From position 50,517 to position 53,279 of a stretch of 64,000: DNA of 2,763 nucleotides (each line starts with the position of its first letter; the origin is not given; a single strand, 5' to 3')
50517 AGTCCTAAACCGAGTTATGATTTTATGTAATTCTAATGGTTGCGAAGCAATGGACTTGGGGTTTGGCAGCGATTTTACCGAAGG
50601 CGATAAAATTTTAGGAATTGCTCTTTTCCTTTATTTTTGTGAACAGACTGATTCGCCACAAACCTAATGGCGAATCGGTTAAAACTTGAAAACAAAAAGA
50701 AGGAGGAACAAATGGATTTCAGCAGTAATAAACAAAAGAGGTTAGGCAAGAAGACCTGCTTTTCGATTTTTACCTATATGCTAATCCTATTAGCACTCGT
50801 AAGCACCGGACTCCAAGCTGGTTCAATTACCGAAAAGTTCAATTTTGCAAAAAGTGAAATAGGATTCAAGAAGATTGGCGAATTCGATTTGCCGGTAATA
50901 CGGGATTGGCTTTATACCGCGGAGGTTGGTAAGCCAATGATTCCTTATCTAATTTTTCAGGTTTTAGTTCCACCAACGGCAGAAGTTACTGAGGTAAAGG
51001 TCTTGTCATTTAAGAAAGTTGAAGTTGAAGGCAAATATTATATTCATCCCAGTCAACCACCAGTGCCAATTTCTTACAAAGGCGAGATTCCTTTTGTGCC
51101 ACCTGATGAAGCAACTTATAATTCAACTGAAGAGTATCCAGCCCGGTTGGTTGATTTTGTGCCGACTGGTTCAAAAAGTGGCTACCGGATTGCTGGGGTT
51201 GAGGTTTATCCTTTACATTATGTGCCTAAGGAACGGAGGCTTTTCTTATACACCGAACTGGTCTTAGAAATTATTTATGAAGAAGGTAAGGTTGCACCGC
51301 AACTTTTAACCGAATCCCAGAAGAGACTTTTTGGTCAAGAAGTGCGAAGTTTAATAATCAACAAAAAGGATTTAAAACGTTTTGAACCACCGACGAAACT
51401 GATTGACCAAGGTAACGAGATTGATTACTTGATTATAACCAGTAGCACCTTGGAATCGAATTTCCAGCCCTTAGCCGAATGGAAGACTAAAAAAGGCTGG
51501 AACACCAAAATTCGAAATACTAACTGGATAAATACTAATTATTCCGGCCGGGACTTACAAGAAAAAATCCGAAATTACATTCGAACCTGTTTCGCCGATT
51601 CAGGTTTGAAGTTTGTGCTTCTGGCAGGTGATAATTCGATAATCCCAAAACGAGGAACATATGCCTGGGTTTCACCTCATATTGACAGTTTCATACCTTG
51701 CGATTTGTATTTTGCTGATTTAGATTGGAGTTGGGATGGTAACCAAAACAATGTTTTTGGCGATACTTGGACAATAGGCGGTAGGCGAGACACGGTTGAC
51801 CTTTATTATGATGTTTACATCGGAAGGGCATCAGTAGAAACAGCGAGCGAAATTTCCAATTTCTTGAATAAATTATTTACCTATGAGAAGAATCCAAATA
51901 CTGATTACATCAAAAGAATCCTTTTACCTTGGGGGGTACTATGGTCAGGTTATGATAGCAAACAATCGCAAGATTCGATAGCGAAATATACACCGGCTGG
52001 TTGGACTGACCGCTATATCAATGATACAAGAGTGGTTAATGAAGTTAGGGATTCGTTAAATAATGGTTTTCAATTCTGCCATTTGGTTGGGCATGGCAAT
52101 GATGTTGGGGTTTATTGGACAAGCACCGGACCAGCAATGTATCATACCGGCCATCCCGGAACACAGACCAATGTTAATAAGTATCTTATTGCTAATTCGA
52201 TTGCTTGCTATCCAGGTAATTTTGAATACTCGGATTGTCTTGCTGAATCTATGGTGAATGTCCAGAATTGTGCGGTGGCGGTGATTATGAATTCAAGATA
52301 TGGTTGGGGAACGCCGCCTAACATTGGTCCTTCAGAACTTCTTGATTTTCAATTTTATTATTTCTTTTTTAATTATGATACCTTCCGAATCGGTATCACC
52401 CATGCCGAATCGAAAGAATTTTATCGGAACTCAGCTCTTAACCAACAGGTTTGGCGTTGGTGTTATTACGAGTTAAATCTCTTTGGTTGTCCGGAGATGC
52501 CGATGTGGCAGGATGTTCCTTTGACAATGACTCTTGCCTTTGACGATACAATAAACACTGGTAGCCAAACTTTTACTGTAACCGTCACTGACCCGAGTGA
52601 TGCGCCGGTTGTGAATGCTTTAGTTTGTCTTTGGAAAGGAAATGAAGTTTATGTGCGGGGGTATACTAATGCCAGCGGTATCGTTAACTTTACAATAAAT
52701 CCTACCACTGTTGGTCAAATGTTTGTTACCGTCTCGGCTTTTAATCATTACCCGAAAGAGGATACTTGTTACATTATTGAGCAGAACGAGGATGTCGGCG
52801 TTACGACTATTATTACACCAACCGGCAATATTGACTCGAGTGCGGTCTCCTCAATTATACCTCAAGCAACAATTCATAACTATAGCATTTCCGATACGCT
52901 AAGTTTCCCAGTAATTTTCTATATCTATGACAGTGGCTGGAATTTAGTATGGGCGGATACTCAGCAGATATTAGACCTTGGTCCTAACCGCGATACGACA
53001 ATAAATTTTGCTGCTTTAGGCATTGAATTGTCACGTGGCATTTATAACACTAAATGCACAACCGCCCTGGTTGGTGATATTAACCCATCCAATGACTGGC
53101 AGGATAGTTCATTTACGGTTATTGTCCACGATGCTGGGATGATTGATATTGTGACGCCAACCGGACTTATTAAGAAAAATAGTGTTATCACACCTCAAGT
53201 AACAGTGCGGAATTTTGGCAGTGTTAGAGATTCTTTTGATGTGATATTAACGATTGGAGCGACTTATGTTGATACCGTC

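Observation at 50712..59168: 2833-aa gingipain-family T9SS cargo containing near-identical internal DNA repeats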

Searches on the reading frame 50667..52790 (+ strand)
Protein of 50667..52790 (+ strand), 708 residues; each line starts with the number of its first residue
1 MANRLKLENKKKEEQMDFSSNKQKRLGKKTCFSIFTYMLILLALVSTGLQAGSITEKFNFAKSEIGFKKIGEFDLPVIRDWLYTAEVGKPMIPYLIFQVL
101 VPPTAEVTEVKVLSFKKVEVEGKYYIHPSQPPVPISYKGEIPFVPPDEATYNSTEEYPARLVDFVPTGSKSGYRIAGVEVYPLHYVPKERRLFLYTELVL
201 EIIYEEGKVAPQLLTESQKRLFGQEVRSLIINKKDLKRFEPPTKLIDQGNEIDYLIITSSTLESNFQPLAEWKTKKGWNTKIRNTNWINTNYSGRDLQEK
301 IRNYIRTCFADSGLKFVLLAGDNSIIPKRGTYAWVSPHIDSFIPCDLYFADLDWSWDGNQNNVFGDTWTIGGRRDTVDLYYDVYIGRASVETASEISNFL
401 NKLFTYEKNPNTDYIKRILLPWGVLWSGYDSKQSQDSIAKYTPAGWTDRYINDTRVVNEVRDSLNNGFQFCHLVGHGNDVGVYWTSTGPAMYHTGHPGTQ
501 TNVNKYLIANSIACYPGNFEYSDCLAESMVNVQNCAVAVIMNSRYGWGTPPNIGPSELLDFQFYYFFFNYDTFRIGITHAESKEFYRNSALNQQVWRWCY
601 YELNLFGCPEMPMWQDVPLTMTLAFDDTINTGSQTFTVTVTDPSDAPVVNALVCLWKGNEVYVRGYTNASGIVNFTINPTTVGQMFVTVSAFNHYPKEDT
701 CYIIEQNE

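Call 27: search_solved_structures(query=window:50667-52790:+, max_evalue=0.001, show_alignments=2)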
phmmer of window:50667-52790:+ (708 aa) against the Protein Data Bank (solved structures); distinct sequences matched with E-value up to 0.001: 5.
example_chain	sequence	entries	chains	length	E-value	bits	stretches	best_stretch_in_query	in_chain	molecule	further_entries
1cvr_A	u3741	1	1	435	3.3e-10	42.1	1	378-638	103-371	GINGIPAIN R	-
4ief_B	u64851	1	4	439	1e-09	40.4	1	378-561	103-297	Gingipain R2 Mature Domain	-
4rbm_A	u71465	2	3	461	2e-07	32.9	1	378-543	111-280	Lys-gingipain W83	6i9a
4tkx_L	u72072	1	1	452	2.4e-07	32.6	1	378-543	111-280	Lys-gingipain W83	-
4ief_A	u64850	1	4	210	0.00072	21.1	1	71-203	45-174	Gingipain R2 Pro-Domain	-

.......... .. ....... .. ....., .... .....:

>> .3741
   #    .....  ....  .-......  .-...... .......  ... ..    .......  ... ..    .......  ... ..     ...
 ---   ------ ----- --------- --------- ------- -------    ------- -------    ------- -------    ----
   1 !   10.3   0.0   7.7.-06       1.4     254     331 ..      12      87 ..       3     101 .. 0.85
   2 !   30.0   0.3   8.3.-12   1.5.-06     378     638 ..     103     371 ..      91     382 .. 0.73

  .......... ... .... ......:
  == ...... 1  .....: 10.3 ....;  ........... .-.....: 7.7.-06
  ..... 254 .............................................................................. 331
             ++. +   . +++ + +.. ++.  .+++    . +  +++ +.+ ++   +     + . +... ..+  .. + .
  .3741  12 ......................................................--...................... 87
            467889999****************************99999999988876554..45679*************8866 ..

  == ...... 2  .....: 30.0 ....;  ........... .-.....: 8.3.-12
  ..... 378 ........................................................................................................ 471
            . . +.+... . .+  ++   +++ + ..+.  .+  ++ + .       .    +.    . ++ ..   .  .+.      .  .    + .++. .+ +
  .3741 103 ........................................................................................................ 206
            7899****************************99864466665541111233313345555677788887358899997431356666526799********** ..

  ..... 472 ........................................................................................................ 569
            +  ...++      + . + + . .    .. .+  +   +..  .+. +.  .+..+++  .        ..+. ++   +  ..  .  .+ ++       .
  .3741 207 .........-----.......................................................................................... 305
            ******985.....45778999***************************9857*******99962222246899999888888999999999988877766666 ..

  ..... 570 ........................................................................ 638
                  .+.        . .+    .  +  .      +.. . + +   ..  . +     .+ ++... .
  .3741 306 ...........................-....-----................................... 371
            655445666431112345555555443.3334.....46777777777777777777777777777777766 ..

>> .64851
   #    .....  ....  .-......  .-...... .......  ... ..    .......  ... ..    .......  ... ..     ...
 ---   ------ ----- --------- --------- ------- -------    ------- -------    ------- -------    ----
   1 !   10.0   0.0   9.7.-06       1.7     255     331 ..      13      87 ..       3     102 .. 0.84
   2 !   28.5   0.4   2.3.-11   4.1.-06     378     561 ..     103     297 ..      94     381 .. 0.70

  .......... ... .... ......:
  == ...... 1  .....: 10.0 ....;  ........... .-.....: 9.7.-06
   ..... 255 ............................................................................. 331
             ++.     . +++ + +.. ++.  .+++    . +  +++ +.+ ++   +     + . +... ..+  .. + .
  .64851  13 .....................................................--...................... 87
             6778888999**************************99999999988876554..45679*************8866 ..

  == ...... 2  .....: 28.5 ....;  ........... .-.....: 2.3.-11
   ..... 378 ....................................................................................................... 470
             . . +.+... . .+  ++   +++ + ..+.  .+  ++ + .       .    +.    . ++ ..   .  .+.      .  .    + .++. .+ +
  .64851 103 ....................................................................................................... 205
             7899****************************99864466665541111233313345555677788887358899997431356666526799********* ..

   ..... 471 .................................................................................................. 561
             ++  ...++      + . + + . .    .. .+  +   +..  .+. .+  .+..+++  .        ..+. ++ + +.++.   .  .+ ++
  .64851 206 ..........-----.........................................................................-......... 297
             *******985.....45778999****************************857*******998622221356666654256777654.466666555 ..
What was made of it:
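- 50916..51359 (+): C25 propeptide domain (aa 84-231). RgpB pro-domain 4ief_A, E 7e-4 (call 27).
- On Peptidase family C25 (gingipain family): 4ief_A pro-domain, E 7e-4 (call 27). The residue aligned with the RgpB S1 Asp163 is not Asp in the HMMER alignment (call 27), but the alignment is unreliable there.
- Closest known: Gingipains RgpB and Kgp of Porphyromonas gingivalis. Different: Only distant sequence similarity (E 3e-10 to 1cvr, call 27).
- His476 and Cys514 align with RgpB chain positions 211 and 244: call 27. The S1 pocket Asp163 of RgpB is not obviously conserved in the HMMER alignment (call 27), so substrate specificity is unknown.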

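Call 65: find_related_loci(query=window:50712-52790:+, collection=genome_contigs, flank=10000)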
Query window:50712-52790:+ (693 aa) in genome_contigs; peptide patterns used: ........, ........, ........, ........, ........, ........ (x = any residue, [..] = any of these).
96 stretches matched a pattern; 6 encode a relative of the query (tblastn E <= 1e-3); 6 distinct loci.
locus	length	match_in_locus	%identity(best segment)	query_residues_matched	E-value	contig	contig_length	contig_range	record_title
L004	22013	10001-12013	49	24-689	0e+0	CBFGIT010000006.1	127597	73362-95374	MAG: candidate division WOR-3 bacterium isolate JZ-4_202302_bins_70.1 genome assembly, contig: NODE_6_length_127597_cov_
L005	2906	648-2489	49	67-688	0e+0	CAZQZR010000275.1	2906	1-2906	MAG TPA_asm: uncultured bacterium isolate SRP178699_co1_414 genome assembly, contig: NODE_56143_length_2906_cov_19.10277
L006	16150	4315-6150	48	70-689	0e+0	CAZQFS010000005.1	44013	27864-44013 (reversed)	MAG TPA_asm: uncultured bacterium isolate binchicken_co107_142 genome assembly, contig: NODE_2156_length_44013_cov_5.598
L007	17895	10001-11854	49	68-692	0e+0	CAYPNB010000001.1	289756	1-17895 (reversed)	MAG TPA_asm: uncultured bacterium isolate binchicken_co40_90 genome assembly, contig: NODE_37_length_289756_cov_36.78147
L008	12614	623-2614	40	18-688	2e-150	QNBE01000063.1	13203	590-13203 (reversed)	MAG: candidate division WOR-3 bacterium isolate B36_G15 B36_Guay15_scaffold_00952, whole genome shotgun sequence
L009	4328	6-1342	56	238-690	1e-126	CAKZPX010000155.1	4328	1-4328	MAG TPA_asm: uncultured bacterium isolate SRR5214706_bin.107_CONCOCT_v1.1_MAG genome assembly, contig: ERZ1744544.7441,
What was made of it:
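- Tried and rejected: find_related_loci in genome_contigs returned only relatives at 40-56% identity (call 65).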

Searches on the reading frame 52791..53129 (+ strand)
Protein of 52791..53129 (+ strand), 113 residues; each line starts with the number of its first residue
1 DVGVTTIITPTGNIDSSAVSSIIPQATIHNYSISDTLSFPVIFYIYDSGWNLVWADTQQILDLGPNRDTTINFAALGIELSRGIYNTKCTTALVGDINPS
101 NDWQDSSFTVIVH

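Call 28: search_protein_families(library=pfam, alignment_id=A1, max_evalue=1)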
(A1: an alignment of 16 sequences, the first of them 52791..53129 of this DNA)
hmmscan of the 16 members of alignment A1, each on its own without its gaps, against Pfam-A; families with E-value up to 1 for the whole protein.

A. member 1, window:52791-53129:+ (113 aa): 0 families

B. families by the number of members that match (of 16 scanned): 3 families
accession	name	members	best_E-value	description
PF07705.17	CARDB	3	1e-05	CARDB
PF23619.1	Ig_VWA7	1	0.098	VWA7 Ig-like domain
PF23667.1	CUB_CDCP1_1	1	0.13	CDCP1 CUB domain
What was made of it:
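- On CARDB domain repeats: Caveat: only 3 of 16 single units hit the Pfam model on their own (call 28).
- Closest known: CARDB. Different: Sequence is divergent: only 3 of 16 single units hit the Pfam model (call 28).
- Only 3 of 16 single units reach Pfam CARDB at E <= 1 (call 28).
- Tried and rejected: Single-unit Pfam scans gave CARDB for only 3 of 16 units (call 28).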
